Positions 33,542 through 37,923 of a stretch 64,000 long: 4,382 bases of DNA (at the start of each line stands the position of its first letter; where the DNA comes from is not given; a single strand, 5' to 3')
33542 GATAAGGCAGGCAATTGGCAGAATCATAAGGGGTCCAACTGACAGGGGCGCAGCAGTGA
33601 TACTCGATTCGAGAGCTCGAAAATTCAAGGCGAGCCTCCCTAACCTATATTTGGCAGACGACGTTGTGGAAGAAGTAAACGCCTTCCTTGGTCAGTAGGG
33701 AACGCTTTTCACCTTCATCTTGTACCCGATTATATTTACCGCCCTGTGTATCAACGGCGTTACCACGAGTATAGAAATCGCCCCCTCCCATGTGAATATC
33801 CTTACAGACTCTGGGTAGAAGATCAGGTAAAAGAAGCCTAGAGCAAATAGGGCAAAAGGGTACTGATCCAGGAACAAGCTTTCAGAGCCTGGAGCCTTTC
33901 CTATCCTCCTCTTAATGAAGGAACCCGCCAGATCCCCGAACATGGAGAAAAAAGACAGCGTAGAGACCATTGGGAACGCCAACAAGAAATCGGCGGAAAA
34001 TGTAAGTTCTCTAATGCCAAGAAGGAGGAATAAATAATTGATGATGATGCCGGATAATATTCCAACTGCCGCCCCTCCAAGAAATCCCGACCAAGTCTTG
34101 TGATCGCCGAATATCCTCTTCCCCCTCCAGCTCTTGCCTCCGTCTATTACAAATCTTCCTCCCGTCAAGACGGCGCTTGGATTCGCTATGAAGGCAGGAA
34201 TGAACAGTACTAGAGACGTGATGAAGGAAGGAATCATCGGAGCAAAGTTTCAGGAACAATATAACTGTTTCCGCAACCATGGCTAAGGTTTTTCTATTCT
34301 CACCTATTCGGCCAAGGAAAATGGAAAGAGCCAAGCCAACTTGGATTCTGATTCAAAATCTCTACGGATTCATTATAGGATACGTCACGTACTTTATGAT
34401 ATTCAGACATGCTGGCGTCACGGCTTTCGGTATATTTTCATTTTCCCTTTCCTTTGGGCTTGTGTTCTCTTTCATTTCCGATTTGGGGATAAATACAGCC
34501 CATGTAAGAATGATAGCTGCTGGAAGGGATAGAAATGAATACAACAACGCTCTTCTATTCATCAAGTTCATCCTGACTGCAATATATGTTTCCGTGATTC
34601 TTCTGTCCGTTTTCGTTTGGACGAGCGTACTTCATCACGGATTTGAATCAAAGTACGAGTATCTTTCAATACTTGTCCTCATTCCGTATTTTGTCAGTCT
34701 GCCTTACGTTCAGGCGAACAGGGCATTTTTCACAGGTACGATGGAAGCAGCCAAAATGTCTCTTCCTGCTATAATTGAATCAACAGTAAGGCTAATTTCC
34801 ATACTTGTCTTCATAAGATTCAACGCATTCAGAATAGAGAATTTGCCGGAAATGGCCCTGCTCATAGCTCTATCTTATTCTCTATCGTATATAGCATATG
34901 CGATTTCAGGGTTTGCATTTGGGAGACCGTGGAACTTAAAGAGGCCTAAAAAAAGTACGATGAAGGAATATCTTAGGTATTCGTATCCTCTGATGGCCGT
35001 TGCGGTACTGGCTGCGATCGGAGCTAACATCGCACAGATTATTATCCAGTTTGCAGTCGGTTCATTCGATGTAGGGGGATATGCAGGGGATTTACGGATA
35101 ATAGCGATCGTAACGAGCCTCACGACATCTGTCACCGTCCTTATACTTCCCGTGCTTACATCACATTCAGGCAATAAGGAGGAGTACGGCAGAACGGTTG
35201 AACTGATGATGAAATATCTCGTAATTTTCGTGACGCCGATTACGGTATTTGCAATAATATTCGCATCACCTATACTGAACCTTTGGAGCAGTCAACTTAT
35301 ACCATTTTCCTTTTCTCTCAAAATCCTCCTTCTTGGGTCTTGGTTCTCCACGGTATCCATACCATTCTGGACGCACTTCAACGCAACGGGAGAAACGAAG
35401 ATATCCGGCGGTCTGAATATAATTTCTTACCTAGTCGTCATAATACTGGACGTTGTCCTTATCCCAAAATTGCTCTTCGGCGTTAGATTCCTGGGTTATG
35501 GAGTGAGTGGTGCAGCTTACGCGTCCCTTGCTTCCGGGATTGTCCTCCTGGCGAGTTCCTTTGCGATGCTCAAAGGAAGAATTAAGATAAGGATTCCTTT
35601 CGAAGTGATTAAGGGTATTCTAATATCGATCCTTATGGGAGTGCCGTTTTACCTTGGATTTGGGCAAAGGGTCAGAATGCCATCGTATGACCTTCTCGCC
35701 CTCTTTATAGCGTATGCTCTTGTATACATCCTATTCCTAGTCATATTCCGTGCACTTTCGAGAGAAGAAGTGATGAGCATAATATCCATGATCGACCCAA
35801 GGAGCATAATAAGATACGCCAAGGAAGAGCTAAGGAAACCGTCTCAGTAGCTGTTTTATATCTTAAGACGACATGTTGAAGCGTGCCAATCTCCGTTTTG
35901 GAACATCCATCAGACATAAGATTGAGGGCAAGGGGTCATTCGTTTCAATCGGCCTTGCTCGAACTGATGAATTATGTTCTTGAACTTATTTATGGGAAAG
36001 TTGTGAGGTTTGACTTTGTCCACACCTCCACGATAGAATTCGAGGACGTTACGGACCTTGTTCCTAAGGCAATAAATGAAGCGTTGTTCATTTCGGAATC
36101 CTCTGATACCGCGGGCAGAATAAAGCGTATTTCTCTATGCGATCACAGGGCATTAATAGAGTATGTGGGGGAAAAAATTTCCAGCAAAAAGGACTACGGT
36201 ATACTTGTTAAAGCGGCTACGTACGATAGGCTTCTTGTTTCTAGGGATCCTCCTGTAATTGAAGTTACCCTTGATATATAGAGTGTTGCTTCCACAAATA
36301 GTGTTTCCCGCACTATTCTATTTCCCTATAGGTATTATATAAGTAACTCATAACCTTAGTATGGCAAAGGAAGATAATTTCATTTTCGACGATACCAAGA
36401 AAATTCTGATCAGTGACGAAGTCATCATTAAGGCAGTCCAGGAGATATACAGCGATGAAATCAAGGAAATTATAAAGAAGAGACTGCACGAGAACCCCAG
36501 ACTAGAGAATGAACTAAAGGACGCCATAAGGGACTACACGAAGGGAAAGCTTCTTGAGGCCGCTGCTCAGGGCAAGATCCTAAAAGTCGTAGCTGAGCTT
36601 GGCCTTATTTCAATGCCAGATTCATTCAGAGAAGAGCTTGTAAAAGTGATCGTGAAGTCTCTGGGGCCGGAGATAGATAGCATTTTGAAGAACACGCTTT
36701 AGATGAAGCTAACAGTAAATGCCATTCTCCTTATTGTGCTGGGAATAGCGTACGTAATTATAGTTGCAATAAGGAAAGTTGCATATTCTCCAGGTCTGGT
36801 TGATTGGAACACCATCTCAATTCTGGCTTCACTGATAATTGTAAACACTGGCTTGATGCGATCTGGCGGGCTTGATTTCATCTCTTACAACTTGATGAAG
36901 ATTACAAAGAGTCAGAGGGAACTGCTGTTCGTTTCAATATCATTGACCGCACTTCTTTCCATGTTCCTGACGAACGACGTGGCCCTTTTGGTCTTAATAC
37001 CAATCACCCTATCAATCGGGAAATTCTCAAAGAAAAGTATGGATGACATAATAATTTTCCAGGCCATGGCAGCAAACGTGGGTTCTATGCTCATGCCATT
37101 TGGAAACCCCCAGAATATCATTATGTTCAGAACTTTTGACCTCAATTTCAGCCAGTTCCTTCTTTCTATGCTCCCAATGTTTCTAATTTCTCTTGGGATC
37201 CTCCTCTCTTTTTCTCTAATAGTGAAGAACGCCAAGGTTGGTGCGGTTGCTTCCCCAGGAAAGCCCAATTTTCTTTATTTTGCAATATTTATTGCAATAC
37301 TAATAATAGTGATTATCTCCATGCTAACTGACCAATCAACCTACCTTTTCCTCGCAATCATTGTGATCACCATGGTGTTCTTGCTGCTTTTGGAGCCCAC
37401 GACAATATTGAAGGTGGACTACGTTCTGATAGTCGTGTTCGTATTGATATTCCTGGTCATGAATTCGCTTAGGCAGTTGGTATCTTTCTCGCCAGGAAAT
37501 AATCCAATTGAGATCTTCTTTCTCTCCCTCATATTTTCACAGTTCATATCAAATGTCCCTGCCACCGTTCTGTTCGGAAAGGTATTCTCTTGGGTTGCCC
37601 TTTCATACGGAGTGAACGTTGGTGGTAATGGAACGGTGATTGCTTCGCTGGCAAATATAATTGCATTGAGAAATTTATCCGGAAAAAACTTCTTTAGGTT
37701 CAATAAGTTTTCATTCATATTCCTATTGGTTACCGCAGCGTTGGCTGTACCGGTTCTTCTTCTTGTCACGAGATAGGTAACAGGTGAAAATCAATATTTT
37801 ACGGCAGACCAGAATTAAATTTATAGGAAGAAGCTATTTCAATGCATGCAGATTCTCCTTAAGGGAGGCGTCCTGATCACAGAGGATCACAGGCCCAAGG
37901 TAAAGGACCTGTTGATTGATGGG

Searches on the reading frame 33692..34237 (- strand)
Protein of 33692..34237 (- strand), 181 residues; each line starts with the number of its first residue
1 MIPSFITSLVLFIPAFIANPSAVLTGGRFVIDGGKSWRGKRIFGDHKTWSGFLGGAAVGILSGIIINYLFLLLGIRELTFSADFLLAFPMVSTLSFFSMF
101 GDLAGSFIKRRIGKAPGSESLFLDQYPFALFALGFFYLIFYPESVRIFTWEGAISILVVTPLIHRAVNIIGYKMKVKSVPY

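Call 57: search_protein_families(library=pfam, proteins=[window:33692-34237:-], max_evalue=0.01)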
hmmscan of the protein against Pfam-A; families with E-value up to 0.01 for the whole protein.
window:33692-34237:- (181 aa): 2 families
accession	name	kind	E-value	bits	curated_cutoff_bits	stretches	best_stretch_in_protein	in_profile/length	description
PF01864.22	CarS-like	-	5.2e-35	121.4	22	1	6-181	6-175/175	CDP-archaeol synthase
PF01148.25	CTP_transf_1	-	3.9e-07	30.6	24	1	46-113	169-229/264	Cytidylyltransferase family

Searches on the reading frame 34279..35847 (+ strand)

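Call 77: search_protein_families(library=pfam, proteins=[window:34279-35847:+], max_evalue=0.001)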
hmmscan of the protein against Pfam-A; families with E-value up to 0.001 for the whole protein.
window:34279-35847:+ (523 aa): 2 families
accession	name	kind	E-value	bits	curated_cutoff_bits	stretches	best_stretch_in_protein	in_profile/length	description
PF01943.22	Polysacc_synt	-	1.1e-20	74.7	28.2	1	21-294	6-271/274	Polysaccharide biosynthesis protein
PF13440.11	Polysacc_synt_3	-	7e-10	39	23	1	48-335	9-282/293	Polysaccharide biosynthesis protein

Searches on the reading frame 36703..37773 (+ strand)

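Call 57: search_protein_families(library=pfam, proteins=[window:36703-37773:+], max_evalue=0.01)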
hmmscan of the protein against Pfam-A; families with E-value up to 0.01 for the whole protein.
window:36703-37773:+ (357 aa): 1 family
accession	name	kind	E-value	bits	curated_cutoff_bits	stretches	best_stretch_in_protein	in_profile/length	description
PF03600.22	CitMHS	-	1.3e-28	100.5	31.9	1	8-293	16-312/336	Citrate transporter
